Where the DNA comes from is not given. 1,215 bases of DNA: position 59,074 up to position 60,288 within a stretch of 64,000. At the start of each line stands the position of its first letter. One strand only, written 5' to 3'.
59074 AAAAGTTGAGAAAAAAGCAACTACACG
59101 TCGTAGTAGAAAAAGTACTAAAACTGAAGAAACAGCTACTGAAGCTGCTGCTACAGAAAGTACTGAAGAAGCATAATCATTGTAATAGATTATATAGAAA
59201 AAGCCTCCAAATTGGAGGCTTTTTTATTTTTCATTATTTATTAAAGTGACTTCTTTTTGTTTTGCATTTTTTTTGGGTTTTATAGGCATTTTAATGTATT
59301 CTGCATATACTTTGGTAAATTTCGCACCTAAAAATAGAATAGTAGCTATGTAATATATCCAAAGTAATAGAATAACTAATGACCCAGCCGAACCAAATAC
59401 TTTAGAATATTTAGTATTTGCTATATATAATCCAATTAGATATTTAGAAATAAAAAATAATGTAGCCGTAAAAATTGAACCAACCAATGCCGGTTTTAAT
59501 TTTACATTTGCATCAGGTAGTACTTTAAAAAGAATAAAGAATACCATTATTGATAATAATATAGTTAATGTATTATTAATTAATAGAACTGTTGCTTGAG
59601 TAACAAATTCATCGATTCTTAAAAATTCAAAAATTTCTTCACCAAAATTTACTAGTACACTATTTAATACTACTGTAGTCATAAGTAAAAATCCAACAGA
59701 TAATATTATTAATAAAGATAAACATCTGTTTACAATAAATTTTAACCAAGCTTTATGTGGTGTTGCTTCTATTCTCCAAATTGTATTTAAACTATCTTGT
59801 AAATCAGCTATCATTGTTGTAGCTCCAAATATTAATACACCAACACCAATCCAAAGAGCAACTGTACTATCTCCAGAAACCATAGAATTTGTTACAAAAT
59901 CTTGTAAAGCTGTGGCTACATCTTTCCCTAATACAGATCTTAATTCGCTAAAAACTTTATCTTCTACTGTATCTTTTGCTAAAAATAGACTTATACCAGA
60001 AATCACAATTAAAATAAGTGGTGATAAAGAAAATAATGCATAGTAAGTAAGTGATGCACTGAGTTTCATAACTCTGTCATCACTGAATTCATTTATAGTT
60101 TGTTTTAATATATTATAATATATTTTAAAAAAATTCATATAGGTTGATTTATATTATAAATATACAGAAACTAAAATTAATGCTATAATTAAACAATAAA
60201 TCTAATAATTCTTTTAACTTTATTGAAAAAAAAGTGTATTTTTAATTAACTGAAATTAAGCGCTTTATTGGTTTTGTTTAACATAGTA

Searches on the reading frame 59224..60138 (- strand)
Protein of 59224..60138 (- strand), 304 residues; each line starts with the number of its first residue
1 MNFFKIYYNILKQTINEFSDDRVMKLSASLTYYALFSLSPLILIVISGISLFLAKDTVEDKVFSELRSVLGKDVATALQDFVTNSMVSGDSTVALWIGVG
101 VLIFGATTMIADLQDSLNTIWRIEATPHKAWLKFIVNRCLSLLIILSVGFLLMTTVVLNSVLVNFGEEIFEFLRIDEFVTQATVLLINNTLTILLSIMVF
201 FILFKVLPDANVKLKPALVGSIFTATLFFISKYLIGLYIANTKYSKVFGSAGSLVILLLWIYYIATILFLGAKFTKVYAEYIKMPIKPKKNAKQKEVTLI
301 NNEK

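Call 45: search_protein_families(library=pfam, proteins=[window:59224-60138:-], max_evalue=0.0001)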
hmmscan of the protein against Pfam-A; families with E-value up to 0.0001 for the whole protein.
window:59224-60138:- (304 aa): 1 family
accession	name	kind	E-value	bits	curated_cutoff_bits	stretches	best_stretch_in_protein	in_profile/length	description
PF03631.20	Virul_fac_BrkB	-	8.3e-53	180.1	33.7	1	20-280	2-257/259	Virulence factor BrkB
